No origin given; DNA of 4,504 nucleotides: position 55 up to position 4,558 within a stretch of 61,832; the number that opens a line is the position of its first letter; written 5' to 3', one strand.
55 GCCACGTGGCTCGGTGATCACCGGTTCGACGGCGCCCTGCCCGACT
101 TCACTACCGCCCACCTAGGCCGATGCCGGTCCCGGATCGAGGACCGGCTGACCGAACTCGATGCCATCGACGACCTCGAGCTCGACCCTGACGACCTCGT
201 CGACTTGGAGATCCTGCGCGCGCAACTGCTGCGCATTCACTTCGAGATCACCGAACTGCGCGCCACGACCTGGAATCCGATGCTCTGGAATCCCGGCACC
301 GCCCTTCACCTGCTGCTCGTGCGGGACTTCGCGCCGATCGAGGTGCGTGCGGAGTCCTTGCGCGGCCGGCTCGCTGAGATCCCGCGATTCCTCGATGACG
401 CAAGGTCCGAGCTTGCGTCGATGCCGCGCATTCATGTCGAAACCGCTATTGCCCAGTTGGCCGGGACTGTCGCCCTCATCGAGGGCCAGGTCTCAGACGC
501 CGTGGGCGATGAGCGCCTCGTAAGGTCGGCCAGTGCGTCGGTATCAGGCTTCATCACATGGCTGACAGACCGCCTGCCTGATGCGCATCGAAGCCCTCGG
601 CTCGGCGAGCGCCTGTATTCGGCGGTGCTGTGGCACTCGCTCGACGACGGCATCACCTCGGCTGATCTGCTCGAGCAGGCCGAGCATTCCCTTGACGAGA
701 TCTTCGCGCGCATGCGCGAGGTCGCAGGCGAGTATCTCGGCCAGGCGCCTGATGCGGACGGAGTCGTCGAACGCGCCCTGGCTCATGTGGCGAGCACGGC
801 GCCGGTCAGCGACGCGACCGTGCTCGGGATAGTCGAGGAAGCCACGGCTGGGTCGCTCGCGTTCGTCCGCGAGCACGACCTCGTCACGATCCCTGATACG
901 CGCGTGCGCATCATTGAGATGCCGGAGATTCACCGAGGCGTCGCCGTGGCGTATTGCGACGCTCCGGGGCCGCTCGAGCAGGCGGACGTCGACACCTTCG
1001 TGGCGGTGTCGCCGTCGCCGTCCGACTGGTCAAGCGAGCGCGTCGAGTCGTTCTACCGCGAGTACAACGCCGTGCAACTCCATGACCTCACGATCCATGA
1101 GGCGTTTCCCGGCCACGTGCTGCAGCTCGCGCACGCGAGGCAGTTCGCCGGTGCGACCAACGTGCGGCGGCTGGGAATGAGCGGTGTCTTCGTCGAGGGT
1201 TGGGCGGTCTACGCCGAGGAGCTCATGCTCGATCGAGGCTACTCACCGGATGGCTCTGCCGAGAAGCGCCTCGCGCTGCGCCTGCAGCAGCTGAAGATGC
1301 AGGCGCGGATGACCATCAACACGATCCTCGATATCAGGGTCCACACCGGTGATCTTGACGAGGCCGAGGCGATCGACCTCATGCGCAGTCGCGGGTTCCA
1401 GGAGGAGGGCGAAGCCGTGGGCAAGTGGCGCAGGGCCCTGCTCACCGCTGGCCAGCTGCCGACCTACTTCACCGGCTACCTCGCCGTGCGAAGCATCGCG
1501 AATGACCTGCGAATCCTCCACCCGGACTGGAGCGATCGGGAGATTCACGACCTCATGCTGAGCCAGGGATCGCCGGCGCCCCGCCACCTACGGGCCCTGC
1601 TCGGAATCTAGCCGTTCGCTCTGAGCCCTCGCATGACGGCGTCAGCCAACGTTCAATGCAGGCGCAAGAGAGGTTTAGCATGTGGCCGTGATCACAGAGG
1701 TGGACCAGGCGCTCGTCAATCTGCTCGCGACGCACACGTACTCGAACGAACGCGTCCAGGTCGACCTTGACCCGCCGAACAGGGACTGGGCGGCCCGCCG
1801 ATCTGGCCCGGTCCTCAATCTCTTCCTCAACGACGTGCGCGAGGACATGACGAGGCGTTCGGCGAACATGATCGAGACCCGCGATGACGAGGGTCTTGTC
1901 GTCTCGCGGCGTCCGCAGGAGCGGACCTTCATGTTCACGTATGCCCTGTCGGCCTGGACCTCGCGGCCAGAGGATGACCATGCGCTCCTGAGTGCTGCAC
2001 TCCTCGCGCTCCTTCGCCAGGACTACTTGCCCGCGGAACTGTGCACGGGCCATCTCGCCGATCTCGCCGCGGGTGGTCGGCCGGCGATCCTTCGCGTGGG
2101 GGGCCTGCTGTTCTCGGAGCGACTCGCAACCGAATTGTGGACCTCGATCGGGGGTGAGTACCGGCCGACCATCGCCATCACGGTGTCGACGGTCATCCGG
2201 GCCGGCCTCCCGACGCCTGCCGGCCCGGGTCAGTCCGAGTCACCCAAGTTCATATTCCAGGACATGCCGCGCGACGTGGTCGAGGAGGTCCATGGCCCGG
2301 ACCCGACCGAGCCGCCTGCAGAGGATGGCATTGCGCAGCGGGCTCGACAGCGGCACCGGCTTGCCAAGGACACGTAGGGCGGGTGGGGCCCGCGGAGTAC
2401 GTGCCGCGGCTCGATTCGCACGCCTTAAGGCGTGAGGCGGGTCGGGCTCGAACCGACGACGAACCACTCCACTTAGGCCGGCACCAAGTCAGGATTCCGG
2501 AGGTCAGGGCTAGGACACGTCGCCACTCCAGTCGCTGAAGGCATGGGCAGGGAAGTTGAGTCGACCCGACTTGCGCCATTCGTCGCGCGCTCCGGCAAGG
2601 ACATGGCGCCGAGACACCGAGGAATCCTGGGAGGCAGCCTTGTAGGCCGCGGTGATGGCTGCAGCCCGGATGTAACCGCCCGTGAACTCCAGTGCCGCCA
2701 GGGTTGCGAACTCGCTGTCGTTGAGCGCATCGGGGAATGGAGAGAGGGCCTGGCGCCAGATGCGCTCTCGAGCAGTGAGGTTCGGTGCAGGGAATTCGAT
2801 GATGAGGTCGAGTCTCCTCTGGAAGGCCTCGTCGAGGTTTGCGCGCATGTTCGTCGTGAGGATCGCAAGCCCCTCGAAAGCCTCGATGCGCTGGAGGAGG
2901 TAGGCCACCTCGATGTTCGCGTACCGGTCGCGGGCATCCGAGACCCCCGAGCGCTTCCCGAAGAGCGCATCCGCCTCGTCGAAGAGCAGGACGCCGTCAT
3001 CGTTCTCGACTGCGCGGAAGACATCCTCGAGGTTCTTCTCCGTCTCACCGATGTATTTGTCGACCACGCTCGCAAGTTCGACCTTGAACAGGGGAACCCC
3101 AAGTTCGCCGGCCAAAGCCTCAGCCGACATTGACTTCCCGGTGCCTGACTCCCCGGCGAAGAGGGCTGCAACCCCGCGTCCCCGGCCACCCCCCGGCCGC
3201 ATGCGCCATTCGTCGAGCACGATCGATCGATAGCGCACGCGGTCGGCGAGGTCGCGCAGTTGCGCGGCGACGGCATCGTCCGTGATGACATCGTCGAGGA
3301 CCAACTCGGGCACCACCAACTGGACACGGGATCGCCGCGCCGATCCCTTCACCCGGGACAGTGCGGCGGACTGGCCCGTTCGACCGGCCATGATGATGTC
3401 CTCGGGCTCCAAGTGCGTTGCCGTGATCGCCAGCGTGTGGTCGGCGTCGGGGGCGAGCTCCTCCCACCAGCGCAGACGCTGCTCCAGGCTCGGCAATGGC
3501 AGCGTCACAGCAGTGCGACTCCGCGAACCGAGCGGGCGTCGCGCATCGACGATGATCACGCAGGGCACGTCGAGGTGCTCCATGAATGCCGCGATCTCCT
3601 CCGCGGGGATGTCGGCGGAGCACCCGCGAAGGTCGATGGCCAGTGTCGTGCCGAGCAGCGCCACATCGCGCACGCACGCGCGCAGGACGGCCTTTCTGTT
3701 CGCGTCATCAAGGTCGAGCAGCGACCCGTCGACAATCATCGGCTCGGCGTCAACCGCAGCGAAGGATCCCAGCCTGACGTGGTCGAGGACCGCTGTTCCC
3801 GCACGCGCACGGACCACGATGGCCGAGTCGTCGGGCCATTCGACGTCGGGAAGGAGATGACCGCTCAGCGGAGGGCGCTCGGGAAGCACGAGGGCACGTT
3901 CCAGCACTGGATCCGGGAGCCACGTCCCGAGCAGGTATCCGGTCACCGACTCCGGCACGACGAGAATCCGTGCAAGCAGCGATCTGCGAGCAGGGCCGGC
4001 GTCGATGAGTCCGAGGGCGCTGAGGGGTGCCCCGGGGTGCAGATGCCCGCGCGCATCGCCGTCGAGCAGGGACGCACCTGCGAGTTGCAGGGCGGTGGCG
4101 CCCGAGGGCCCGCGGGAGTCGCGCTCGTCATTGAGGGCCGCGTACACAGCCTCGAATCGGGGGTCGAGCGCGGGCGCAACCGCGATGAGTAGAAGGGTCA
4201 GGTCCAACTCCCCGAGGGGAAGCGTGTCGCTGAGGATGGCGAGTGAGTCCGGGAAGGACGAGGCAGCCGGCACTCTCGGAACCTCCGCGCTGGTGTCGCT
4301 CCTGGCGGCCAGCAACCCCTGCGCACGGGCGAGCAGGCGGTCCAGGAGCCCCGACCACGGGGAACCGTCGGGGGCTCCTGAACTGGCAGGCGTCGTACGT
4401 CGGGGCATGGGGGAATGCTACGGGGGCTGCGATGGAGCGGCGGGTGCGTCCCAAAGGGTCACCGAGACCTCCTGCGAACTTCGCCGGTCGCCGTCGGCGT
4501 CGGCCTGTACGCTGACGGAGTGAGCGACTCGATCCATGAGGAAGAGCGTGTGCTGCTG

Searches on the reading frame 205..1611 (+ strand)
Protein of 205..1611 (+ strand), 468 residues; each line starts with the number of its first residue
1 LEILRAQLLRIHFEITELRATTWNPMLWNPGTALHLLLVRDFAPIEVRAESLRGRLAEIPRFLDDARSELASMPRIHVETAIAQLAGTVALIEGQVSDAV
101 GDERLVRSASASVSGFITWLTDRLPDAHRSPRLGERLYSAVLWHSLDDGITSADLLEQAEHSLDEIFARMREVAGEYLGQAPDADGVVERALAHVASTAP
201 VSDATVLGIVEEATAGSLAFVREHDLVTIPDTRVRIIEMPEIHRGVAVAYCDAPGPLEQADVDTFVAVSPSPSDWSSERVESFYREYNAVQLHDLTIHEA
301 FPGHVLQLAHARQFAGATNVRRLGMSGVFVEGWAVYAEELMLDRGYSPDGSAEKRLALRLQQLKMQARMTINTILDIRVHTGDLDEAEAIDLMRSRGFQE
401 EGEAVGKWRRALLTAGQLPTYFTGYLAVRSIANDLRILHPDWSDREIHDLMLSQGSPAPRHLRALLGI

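Call 4: search_protein_families(library=pfam, proteins=[window:205-1611:+], max_evalue=0.01)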
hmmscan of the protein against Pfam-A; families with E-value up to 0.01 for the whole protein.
window:205-1611:+ (468 aa): 1 family
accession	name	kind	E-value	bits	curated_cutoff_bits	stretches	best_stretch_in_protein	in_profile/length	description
PF05960.17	DUF885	-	5e-79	267.8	32.4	1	13-465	72-531/532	Bacterial protein of unknown function (DUF885)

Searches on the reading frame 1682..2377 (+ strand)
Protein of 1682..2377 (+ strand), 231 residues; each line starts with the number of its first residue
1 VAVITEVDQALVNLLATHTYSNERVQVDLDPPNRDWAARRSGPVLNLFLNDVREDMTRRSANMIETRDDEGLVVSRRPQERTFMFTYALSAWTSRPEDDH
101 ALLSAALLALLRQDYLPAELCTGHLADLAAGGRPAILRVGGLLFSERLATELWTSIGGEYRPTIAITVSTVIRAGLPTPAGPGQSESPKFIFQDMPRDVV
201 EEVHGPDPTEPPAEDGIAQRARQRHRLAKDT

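Call 4: search_protein_families(library=pfam, proteins=[window:1682-2377:+], max_evalue=0.01)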
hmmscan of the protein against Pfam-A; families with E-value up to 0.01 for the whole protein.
window:1682-2377:+ (231 aa): 1 family
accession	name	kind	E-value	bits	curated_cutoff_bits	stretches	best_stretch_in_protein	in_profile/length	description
PF14065.11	Pvc16_N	-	1.8e-27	96.6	27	1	6-173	1-166/180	Pvc16 N-terminal domain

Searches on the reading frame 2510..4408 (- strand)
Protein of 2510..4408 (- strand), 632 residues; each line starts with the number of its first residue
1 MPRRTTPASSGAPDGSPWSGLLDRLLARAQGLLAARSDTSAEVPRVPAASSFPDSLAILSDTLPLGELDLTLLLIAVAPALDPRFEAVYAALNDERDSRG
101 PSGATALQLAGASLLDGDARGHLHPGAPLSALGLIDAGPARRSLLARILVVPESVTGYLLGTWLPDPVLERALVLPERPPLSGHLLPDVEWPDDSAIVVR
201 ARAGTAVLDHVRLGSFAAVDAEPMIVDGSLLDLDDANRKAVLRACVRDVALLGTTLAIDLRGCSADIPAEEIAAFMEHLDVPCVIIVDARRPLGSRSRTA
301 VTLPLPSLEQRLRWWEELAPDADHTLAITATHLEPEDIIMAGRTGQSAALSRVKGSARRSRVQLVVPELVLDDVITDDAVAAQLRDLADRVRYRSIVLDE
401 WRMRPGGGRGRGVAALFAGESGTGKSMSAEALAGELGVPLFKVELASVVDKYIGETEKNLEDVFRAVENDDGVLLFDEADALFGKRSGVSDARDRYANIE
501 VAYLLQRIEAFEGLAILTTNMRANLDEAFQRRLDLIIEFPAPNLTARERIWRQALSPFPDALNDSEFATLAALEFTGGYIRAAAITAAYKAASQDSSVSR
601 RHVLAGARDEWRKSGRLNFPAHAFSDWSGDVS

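Call 4: search_protein_families(library=pfam, proteins=[window:2510-4408:-], max_evalue=0.01)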
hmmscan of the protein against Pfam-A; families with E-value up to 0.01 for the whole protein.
window:2510-4408:- (632 aa): 4 families
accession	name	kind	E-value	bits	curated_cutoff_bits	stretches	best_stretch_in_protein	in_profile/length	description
PF00004.35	AAA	-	1.9e-24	87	21.2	1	416-540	2-130/131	ATPase family associated with various cellular activities (AAA)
PF22977.2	WHD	-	5.4e-11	43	27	1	52-162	94-210/221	Winged helix domain, variant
PF13401.12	AAA_22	-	0.0015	19.3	27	0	416-447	9-43/130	AAA domain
PF10414.14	CysG_dimeriser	-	0.0031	17.7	23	0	295-319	10-34/58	Sirohaem synthase dimerisation region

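Call 60: find_related_loci(query=window:2510-4270:-, collection=metagenome_contigs, flank=6000)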
Query window:2510-4270:- (586 aa) in metagenome_contigs; peptide patterns used: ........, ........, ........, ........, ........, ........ (x = any residue, [..] = any of these).
599 stretches matched a pattern (row limit reached: there are more); 532 encode a relative of the query (tblastn E <= 1e-3); the best 80 are kept; 80 distinct loci.
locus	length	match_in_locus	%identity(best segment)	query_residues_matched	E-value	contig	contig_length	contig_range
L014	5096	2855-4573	58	7-581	0e+0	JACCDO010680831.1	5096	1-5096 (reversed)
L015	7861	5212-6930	58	7-581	0e+0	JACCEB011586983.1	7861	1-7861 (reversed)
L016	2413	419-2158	58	4-582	0e+0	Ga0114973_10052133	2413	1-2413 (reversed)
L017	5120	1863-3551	61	21-583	0e+0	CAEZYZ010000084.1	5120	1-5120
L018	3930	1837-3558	47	6-574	1e-133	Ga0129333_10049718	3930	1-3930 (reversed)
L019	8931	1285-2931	46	30-580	1e-125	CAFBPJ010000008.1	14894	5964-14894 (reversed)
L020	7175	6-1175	50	188-582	1e-105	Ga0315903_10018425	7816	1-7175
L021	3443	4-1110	52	209-581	2e-105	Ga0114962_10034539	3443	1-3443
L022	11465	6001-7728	40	13-571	2e-101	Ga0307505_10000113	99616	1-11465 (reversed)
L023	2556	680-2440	41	10-576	7e-104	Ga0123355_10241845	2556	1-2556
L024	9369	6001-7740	41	13-571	2e-99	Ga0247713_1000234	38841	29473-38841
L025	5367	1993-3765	39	7-576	7e-98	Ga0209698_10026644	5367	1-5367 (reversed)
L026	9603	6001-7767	39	13-581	4e-97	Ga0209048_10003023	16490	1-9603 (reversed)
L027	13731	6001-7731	41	13-571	2e-96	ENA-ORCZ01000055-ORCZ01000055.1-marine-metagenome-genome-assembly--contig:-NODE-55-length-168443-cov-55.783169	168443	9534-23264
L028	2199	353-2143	40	3-581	8e-101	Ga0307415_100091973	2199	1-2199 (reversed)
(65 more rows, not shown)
